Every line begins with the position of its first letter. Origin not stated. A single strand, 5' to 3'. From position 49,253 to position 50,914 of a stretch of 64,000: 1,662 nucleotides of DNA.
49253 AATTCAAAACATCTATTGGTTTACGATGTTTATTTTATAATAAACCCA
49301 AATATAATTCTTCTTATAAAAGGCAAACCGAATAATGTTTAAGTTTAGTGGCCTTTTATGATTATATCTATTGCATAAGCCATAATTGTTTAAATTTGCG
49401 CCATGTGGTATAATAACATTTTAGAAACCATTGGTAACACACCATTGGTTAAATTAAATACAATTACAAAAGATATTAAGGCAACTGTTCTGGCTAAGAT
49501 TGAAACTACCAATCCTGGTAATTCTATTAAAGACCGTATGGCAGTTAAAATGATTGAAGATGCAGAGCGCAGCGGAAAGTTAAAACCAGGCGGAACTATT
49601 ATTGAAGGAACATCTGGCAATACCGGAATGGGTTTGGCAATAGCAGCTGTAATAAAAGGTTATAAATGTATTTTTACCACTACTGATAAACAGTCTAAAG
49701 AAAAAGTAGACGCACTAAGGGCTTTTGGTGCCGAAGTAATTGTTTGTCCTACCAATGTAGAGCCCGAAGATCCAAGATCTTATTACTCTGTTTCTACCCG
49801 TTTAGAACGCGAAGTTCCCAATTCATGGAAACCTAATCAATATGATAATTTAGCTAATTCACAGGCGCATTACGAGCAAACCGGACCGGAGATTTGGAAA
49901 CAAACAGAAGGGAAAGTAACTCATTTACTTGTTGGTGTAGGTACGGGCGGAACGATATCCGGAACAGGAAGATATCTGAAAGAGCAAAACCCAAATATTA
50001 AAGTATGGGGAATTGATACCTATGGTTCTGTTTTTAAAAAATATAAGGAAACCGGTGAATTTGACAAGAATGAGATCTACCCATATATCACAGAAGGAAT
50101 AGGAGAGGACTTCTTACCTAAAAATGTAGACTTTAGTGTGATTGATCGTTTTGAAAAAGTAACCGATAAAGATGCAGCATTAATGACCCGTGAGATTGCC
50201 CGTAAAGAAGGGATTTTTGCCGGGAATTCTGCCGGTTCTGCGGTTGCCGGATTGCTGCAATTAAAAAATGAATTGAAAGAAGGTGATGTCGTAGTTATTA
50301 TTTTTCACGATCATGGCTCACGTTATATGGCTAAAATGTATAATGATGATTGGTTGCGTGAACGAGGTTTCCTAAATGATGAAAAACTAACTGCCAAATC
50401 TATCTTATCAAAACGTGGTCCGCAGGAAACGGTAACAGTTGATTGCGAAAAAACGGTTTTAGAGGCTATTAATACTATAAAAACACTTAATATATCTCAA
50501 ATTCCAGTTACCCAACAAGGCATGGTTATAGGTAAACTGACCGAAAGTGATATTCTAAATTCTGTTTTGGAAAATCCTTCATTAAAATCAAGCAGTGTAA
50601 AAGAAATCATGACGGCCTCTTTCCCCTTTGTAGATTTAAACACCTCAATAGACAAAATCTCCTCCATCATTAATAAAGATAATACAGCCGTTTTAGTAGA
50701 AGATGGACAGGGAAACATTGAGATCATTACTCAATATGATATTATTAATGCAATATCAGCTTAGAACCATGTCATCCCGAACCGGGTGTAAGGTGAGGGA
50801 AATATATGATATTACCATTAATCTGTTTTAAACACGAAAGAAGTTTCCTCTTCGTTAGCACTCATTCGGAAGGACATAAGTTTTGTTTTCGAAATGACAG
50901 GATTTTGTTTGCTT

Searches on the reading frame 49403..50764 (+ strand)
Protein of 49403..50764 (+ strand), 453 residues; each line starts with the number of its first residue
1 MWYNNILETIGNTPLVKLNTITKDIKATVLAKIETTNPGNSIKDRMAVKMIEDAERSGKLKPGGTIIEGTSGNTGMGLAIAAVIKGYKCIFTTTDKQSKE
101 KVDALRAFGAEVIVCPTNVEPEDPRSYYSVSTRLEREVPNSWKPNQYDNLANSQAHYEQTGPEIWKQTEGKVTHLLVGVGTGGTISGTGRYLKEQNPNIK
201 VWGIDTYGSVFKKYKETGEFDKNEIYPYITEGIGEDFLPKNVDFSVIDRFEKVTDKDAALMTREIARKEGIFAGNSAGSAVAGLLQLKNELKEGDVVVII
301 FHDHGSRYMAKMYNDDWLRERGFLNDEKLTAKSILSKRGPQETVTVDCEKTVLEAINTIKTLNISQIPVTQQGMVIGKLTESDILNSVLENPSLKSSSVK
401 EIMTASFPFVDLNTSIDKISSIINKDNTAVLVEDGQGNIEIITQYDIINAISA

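Call 50: search_protein_families(library=pfam, proteins=[window:49403-50764:+], max_evalue=0.00001)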
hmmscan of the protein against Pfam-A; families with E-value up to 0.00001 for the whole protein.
window:49403-50764:+ (453 aa): 2 families
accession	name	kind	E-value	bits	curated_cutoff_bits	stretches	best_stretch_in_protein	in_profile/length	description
PF00291.31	PALP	-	1.5e-77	261.2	35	1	7-301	2-293/295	Pyridoxal-phosphate dependent enzyme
PF00571.33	CBS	-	1.3e-13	51.4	24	0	399-452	1-56/57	CBS domain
